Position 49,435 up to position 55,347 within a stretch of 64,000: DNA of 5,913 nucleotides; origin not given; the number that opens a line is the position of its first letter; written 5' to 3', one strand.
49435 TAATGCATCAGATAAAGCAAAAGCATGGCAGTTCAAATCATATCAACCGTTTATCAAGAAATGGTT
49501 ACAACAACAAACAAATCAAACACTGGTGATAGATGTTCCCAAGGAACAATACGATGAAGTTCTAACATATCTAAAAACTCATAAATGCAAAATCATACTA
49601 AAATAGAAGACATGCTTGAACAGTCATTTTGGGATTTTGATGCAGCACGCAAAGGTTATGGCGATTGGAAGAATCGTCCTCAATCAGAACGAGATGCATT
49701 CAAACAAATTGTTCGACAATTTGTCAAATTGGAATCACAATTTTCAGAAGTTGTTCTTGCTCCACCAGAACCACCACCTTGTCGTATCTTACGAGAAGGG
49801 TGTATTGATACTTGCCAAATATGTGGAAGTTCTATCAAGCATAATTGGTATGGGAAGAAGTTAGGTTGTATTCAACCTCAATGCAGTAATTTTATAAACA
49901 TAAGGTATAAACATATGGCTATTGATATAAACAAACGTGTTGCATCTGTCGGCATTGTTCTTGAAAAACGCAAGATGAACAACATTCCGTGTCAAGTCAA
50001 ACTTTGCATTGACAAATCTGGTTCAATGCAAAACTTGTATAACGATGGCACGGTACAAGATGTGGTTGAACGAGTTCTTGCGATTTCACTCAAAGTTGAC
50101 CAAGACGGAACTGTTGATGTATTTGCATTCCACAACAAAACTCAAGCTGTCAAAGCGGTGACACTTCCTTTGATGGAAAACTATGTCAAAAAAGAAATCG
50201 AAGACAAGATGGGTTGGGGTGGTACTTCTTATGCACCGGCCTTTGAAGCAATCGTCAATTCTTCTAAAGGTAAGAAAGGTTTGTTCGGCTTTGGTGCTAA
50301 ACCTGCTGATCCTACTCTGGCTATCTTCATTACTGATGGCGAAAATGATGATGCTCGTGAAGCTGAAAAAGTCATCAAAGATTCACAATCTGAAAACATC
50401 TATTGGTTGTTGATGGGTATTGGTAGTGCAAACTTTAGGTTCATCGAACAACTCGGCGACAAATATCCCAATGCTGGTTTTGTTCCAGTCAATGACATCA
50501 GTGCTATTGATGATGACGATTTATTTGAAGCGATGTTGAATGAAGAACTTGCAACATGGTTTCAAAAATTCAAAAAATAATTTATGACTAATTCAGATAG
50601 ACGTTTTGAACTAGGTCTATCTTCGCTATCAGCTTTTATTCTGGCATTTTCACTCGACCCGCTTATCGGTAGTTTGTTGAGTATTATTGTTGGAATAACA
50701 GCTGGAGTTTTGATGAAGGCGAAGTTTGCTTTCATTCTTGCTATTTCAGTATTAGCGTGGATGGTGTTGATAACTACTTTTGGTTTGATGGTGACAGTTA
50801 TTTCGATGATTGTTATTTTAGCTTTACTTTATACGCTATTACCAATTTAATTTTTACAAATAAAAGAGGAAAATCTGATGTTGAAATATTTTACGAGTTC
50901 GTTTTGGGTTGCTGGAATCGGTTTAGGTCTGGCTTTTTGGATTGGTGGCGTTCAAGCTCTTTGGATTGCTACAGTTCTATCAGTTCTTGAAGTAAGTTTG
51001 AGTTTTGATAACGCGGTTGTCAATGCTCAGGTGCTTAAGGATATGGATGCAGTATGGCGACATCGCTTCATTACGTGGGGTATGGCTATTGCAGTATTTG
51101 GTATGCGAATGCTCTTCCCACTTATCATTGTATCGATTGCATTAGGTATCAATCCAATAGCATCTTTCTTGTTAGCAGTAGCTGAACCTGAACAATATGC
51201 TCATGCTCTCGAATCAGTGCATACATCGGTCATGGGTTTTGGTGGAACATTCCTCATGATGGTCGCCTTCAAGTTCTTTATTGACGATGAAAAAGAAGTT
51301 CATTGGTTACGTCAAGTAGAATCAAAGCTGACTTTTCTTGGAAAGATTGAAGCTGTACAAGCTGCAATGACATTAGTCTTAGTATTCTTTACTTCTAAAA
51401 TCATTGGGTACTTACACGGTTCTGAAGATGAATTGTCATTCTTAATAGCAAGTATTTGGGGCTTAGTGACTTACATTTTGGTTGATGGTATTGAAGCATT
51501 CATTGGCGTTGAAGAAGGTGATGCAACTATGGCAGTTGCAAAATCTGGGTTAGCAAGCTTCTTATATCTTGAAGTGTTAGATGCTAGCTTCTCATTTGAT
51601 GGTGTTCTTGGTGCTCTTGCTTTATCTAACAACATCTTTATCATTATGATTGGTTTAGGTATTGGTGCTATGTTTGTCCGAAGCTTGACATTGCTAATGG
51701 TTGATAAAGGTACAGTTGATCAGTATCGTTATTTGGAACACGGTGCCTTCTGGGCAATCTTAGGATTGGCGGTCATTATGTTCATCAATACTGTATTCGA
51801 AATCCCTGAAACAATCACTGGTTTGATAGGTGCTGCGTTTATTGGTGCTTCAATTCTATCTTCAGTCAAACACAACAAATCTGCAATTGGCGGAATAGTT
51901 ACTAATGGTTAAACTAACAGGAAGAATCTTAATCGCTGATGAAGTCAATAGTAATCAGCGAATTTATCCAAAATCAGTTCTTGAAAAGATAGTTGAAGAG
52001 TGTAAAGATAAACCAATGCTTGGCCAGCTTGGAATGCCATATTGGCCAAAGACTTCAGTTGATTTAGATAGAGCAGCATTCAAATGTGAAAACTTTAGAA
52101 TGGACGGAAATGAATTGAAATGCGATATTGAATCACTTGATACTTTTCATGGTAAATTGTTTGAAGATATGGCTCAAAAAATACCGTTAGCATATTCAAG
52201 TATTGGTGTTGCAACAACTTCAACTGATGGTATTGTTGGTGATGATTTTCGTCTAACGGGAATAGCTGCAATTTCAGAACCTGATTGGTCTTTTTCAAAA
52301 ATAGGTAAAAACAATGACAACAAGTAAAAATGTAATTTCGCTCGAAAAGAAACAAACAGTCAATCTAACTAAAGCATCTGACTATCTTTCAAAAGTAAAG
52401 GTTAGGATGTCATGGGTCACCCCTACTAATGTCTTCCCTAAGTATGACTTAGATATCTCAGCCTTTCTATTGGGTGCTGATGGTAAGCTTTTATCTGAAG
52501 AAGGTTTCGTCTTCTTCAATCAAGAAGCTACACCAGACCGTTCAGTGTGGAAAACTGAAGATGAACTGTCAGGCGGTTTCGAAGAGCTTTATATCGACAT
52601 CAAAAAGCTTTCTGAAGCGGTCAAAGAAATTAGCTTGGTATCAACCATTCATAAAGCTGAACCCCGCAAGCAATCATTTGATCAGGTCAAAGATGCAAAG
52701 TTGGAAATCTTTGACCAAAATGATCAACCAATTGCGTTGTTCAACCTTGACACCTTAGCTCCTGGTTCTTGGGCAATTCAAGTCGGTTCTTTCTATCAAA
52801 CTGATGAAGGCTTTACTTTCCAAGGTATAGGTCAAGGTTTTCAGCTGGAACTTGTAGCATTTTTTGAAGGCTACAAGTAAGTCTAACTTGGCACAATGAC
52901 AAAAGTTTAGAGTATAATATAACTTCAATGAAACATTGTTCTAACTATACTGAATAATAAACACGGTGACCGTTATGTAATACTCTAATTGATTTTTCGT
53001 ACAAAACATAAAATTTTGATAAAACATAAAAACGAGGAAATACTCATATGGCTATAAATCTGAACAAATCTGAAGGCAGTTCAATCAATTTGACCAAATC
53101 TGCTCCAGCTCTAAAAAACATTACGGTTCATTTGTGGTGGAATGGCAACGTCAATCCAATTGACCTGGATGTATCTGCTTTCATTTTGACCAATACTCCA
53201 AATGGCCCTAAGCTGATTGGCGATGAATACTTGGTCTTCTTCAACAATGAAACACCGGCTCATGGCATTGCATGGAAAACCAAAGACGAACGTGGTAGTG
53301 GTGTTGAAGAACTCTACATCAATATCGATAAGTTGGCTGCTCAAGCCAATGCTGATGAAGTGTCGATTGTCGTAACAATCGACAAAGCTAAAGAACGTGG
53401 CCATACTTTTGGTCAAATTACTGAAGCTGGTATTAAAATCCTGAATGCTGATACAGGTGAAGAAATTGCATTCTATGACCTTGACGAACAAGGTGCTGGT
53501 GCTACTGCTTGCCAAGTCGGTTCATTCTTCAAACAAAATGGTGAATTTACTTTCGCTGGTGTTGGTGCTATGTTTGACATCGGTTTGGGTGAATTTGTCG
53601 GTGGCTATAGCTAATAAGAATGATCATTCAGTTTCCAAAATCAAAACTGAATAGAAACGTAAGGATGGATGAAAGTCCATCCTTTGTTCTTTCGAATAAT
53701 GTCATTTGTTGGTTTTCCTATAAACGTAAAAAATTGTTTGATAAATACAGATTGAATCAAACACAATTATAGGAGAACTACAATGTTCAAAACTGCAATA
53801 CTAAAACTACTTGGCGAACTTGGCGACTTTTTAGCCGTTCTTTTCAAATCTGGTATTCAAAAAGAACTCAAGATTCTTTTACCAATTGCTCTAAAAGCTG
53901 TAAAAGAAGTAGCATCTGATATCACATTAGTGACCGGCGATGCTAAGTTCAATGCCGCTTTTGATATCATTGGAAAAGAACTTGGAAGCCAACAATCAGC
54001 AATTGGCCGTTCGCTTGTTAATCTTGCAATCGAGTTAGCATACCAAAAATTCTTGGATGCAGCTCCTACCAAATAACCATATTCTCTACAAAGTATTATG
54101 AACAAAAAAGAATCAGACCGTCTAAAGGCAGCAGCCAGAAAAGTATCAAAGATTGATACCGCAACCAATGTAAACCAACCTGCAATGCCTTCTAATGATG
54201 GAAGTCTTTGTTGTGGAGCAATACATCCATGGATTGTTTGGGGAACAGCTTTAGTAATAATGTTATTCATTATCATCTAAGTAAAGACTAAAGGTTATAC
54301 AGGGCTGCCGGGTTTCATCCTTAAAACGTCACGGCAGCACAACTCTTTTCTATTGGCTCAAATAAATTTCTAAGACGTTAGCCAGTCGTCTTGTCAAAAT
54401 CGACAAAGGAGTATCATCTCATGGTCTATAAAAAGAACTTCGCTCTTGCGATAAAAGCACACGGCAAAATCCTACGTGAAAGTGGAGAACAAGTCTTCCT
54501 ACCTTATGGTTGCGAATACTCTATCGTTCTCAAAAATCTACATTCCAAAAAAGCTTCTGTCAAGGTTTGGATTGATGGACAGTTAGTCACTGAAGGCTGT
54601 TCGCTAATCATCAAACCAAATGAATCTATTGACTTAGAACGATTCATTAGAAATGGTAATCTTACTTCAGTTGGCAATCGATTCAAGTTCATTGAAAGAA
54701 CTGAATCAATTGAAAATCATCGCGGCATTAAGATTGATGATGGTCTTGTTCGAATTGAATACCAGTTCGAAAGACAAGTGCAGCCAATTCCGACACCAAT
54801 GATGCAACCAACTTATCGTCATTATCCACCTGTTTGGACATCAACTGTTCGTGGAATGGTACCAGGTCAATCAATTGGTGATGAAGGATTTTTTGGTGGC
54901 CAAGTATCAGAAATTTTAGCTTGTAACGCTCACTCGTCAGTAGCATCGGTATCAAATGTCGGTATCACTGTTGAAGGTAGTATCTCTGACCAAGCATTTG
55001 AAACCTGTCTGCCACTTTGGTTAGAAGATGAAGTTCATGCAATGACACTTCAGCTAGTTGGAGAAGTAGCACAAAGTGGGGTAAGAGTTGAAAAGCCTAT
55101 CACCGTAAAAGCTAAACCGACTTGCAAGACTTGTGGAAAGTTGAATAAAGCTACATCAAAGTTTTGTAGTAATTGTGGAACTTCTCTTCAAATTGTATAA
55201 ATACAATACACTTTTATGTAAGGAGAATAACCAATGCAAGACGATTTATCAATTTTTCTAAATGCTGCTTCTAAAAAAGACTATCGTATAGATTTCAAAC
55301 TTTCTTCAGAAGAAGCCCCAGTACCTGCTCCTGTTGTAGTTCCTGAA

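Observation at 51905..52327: Catalytically dead prohead-protease (gp21) paralogue embedded in the Ter cluster - a possible decoy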

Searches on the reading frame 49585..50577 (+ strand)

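Call 4: search_protein_families(library=pfam, proteins=[window:49585-50577:+], max_evalue=1)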
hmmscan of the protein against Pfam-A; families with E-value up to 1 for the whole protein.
window:49585-50577:+ (331 aa): 6 families
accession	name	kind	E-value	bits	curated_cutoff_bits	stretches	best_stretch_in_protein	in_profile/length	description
PF10138.15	vWA-TerF-like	-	6e-42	144.5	29.4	1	136-330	2-195/200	vWA found in TerF C terminus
PF00092.34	VWA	-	6e-06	27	23.8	1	140-295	4-155/174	von Willebrand factor type A domain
PF13519.12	VWA_2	-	0.00042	21.4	27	1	140-253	3-107/107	von Willebrand factor type A domain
PF09967.15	DUF2201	-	0.016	15.8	26.4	1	140-225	3-77/123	VWA-like domain (DUF2201)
PF14804.11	Jag_N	-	0.1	13.4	25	1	227-241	30-44/50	Jag N-terminus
PF19498.4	DUF6033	-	0.12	12.7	25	0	161-191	91-121/205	Protein of unknown function (DUF6033)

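Call 5: search_protein_families(library=phrogs, proteins=[window:49585-50577:+], max_evalue=1)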
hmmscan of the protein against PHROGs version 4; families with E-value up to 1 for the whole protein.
window:49585-50577:+ (331 aa): 4 families
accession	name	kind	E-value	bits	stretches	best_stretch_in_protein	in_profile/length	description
phrog_5359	-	unknown function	7e-64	216.5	1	111-330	3-226/229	-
phrog_1314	-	DNA, RNA and nucleotide metabolism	0.013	15.6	1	115-226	244-344/394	HNH endonuclease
phrog_7371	-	unknown function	0.035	14.7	1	136-259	7-115/204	-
phrog_20383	-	unknown function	0.28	12.3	1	257-320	17-83/122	-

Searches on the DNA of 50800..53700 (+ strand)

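Call 6: search_dna_similar(query=window:50800-53700:+, collection=phages, mode=near, max_rows=20)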
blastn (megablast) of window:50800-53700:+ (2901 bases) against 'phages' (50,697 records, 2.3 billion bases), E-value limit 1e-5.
No match.

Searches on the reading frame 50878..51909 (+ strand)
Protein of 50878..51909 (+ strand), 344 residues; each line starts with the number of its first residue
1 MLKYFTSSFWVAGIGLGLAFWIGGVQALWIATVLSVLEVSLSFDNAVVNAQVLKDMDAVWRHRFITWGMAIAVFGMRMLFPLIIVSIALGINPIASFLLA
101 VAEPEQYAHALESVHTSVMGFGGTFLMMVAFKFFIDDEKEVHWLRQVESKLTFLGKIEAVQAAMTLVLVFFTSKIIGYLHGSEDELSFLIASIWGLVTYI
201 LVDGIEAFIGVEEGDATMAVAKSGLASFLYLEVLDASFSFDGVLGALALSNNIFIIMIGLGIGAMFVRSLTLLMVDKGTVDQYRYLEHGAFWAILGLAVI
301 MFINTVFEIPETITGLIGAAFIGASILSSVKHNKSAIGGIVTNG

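Call 4: search_protein_families(library=pfam, proteins=[window:50878-51909:+], max_evalue=1)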
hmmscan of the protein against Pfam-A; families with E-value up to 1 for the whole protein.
window:50878-51909:+ (344 aa): 2 families
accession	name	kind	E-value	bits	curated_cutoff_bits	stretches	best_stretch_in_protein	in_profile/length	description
PF04332.21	DUF475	-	7.5e-102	341.5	27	1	43-335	1-292/293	Protein of unknown function (DUF475)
PF03741.22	TerC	-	8.7e-18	65.1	27.8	1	34-304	3-177/178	Integral membrane protein TerC family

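Call 5: search_protein_families(library=phrogs, proteins=[window:50878-51909:+], max_evalue=1)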
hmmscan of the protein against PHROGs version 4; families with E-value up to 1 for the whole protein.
window:50878-51909:+ (344 aa): 4 families
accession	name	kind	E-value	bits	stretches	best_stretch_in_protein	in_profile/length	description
phrog_30252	-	moron, auxiliary metabolic gene and host takeover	2.8e-96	324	1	9-337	28-365/374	membrane protein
phrog_7180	-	moron, auxiliary metabolic gene and host takeover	6.2e-08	33.4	1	27-322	18-224/242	membrane protein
phrog_21505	-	unknown function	0.13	13.2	1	16-67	47-97/140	-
phrog_3700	-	unknown function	0.67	11.3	0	188-208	98-118/124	-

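Call 90: search_dna_similar(query=window:50878-51909:+, collection=phages, mode=protein, max_rows=30, max_evalue=1e-10, rows=spread)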
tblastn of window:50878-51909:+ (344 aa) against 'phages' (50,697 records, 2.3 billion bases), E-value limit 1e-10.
Records with a match: 40; places in all: 40; records where one place covers at least 80% of the query: 40.
Best place of each record, by identity: <60% 40.
By first word of the organism name: Caulobacter 13; Rhizobium 10; Acinetobacter 5; Moraxella 4; Bertelyvirus 2; Klebsiella 2; Bacteriophage 1; Ralstonia 1; Xanthomonas 1; Pseudomonas 1.
By host as written in the record: Caulobacter vibrioides CB15 13; Moraxella catarrhalis 4; - 3; Rhizobium phaseoli INC1-2 2; Rhizobium sp. N941 2; Caulobacter crescentus 2; Acinetobacter baumannii DSM 30007 2; R. etli NXC12 1; and 11 more.
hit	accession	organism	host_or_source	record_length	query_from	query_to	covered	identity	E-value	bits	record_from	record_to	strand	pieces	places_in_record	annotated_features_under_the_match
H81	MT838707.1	Bacteriophage sp.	human fecal samples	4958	1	335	97%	52.6%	7e-104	339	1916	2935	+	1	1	record has no annotation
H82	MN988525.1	Rhizobium phage RHph_Y65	Rhizobium phaseoli INC1-2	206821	1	335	97%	47.2%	2e-80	272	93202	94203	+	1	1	DUF475 domain-containing protein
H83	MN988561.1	Rhizobium phage RHph_TM61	R. etli NXC12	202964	1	335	97%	46.9%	8e-80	270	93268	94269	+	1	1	DUF475 domain-containing protein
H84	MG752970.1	Ralstonia phage RsoM2USA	Ralstonia solanacearum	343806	3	337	97%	46.6%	4e-84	283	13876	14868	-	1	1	hypothetical protein (x2)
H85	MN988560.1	Rhizobium phage RHph_TM21B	R. phaseoli INC 1-2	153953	1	335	97%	46.6%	5e-79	268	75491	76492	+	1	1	DUF475 domain-containing protein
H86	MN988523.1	Rhizobium phage RHph_TM2_3B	Rhizobium phaseoli T2_3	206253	1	335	97%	46.6%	5e-79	268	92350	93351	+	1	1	DUF475 domain-containing protein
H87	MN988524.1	Rhizobium phage RHph_TM3_3_6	Rhizobium phaseoli T3_6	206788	1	335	97%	46.6%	5e-79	268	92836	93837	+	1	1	DUF475 domain-containing protein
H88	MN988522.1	Rhizobium phage RHph_TM40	Rhizobium leg. CIAT894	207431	1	335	97%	46.6%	5e-79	268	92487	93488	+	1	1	DUF475 domain-containing protein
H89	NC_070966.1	Rhizobium phage RHph_TM30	Rhizobium sp. N941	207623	1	335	97%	46.6%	5e-79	268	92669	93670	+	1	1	membrane protein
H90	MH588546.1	Caulobacter phage CcrBL9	Caulobacter vibrioides CB15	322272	19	339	93%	47.7%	4e-82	277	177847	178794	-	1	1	integral membrane protein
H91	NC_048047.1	Caulobacter phage CcrBL9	Caulobacter vibrioides CB15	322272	19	339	93%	47.7%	4e-82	277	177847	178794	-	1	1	membrane protein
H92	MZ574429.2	Caulobacter phage C1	Caulobacter vibrioides CB15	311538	19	343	94%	46.5%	2e-83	281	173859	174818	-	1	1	integral membrane protein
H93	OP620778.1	Bertelyvirus sp.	Caulobacter vibrioides CB15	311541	19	343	94%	46.5%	2e-83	281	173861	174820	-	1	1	integral membrane protein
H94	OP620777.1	Bertelyvirus sp.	Caulobacter vibrioides CB15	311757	19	343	94%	46.5%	2e-83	281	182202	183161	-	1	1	integral membrane protein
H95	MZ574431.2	Caulobacter phage J4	Caulobacter vibrioides CB15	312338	19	343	94%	46.5%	2e-83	281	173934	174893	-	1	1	integral membrane protein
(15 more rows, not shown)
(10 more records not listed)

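Call 91: get_annotated_region(hit=H82, flank=4000)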
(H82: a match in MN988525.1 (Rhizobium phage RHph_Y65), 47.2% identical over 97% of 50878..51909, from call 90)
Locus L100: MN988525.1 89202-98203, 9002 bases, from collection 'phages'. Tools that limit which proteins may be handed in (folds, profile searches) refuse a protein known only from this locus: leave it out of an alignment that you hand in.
description: Rhizobium phage RHph_Y65, complete genome.
organism: Rhizobium phage RHph_Y65 (NCBI taxid 2509785)
taxonomy: Viruses; Duplodnaviria; Heunggongvirae; Uroviricota; Caudoviricetes; Kleczkowskaviridae; Cuauhnahuacvirus; Cuauhnahuacvirus Y65
host: Rhizobium phaseoli INC1-2; source: agricultural lands; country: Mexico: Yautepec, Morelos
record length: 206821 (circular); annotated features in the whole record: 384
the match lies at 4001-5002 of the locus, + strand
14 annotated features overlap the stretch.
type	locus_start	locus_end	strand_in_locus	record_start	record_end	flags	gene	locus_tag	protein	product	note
CDS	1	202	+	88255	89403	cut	-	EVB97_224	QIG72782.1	hypothetical protein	-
CDS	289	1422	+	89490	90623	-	-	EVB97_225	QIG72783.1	hypothetical protein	-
CDS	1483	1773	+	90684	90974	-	-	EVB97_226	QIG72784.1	hypothetical protein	-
CDS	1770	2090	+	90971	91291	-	-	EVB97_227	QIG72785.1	hypothetical protein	-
CDS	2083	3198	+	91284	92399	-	-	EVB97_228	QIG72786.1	toxic anion resistance protein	-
CDS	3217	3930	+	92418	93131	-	-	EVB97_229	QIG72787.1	Von Willebrand factor type A domain-containing protein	-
CDS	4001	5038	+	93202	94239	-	-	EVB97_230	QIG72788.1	DUF475 domain-containing protein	-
CDS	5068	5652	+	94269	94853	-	-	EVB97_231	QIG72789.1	TerD-like tellurite resistance protein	GO_process: GO:0006950 - response to stress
CDS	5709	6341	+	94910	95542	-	-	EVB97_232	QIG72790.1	hypothetical protein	-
CDS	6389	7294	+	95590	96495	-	-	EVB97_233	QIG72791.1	putative 5'-3' exonuclease protein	GO_function: GO:0003677 - DNA binding; GO_function: GO:0008409 - 5'-3' exonuclease activity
CDS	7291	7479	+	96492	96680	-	-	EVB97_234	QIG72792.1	hypothetical protein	-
CDS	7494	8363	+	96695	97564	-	-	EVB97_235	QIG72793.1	putative DNA polymerase III epsilon subunit protein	GO_component: GO:0005622 - intracellular; GO_function: GO:0003676 - nucleic acid binding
CDS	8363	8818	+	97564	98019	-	-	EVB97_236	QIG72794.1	hypothetical protein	-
CDS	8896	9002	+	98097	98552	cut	-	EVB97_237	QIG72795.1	hypothetical protein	-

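Call 92: get_annotated_region(hit=H81, flank=3000)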
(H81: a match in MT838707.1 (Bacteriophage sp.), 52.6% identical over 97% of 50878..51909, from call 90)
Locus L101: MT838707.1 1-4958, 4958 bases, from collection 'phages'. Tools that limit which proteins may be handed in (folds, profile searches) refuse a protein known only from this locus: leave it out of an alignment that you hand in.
description: UNVERIFIED: Bacteriophage sp. clone scaffold_8471 genomic sequence.
organism: Bacteriophage sp. (NCBI taxid 38018)
taxonomy: Viruses
host: -; source: human fecal samples; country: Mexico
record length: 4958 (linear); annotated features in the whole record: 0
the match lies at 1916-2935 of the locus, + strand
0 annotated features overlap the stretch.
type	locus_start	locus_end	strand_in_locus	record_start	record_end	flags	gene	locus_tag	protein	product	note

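Call 93: get_annotated_region(hit=H84, flank=4000)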
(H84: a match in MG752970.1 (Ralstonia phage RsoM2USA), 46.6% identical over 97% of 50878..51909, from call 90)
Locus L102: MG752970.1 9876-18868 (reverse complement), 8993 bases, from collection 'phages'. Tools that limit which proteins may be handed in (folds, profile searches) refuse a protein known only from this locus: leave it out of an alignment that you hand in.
description: Ralstonia phage RsoM2USA, complete genome.
organism: Ralstonia phage RsoM2USA (NCBI taxid 2070027)
taxonomy: Viruses; Duplodnaviria; Heunggongvirae; Uroviricota; Caudoviricetes
host: Ralstonia solanacearum; source: soil; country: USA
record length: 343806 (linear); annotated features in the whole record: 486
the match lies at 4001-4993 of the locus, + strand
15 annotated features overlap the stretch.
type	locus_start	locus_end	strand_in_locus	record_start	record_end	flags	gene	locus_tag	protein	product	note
CDS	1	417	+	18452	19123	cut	-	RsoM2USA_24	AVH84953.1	hypothetical protein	-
CDS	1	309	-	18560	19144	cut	-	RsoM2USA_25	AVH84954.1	hypothetical protein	-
CDS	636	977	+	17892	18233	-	-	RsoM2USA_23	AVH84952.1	hypothetical protein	-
CDS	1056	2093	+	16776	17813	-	-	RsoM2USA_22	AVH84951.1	hypothetical protein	-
CDS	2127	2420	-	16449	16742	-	-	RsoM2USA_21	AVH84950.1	hypothetical protein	-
CDS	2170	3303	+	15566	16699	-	-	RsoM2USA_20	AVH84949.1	hypothetical protein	-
CDS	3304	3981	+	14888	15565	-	-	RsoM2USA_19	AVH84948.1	hypothetical protein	-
CDS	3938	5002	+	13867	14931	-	-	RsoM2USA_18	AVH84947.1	hypothetical protein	-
CDS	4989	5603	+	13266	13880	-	-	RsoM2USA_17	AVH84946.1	hypothetical protein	-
CDS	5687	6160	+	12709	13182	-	-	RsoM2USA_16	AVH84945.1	hypothetical protein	-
CDS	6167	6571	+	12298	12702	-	-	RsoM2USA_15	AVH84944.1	hypothetical protein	-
CDS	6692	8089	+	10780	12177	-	-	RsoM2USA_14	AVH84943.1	hypothetical protein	-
CDS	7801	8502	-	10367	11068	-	-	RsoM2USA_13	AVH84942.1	hypothetical protein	-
CDS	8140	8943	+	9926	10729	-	-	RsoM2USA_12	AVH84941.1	hypothetical protein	-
CDS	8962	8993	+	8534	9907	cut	-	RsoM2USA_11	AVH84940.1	hypothetical protein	-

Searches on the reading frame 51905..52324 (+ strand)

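Call 4: search_protein_families(library=pfam, proteins=[window:51905-52324:+], max_evalue=1)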
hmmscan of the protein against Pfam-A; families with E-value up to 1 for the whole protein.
window:51905-52324:+ (140 aa): 1 family
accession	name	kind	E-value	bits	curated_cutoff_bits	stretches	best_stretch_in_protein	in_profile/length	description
PF03420.18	Peptidase_S77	-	1.3e-07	31.8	27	1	6-119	48-174/198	Prohead core protein serine protease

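Call 5: search_protein_families(library=phrogs, proteins=[window:51905-52324:+], max_evalue=1)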
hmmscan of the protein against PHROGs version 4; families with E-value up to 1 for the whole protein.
window:51905-52324:+ (140 aa): 1 family
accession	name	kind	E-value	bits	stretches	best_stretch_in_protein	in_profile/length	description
phrog_207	-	head and packaging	2.1e-13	51.1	1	3-126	41-172/519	head maturation protease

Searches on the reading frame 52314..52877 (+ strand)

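Call 4: search_protein_families(library=pfam, proteins=[window:52314-52877:+], max_evalue=1)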
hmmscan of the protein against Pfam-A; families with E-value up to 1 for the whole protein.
window:52314-52877:+ (188 aa): 2 families
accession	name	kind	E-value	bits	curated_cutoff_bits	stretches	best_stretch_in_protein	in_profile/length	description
PF02342.23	TerD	-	4.1e-41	141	25.3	1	8-187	3-187/187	TerD domain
PF23196.1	NOMO_6th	-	0.09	13.6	27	1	133-159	44-71/123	NOMO sixth transthyretin-like domain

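Call 5: search_protein_families(library=phrogs, proteins=[window:52314-52877:+], max_evalue=1)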
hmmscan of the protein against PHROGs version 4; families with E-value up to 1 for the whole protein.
window:52314-52877:+ (188 aa): 2 families
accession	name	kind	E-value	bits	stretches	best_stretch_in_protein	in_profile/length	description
phrog_5698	-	unknown function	1.4e-28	100.6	1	7-178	4-179/195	-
phrog_23193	-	unknown function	0.18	12.7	1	88-116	5-33/50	-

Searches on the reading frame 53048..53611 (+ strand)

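Call 4: search_protein_families(library=pfam, proteins=[window:53048-53611:+], max_evalue=1)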
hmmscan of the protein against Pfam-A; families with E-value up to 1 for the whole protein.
window:53048-53611:+ (188 aa): 1 family
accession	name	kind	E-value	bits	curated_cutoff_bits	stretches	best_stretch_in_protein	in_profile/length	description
PF02342.23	TerD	-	5.1e-37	127.6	25.3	1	1-187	1-187/187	TerD domain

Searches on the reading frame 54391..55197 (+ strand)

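Call 4: search_protein_families(library=pfam, proteins=[window:54391-55197:+], max_evalue=1)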
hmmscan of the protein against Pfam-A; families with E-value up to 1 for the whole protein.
window:54391-55197:+ (269 aa): 9 families
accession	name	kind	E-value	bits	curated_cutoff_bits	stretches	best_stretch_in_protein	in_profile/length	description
PF13240.11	Zn_Ribbon_1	-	3.9e-06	26.9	25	1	245-266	2-23/23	zinc-ribbon domain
PF12773.13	DZR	-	0.00041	20.9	27.3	1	245-267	1-23/45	Double zinc ribbon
PF24463.1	DUF7577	-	0.00095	19.2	28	1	244-267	4-27/27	Domain of unknown function (DUF7577)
PF17032.10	Zn_ribbon_15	-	0.016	16.5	28.9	1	241-263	51-73/73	zinc-ribbon family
PF13248.11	Zn_ribbon_3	-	0.017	15.1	27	1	245-264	5-24/26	zinc-ribbon domain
PF18912.6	DZR_2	-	0.076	13.3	27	1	243-266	8-31/56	Double zinc ribbon domain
PF00641.23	Zn_ribbon_RanBP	-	0.15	11.8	27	1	244-264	6-26/30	Zn-finger in Ran binding protein and others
PF25679.1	DUF7947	-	0.19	12.3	27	1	172-253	9-72/79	Family of unknown function (DUF7947)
PF14803.11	Zn_ribbon_Nudix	-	0.56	10.6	25.6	1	257-267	1-11/34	Nudix N-terminal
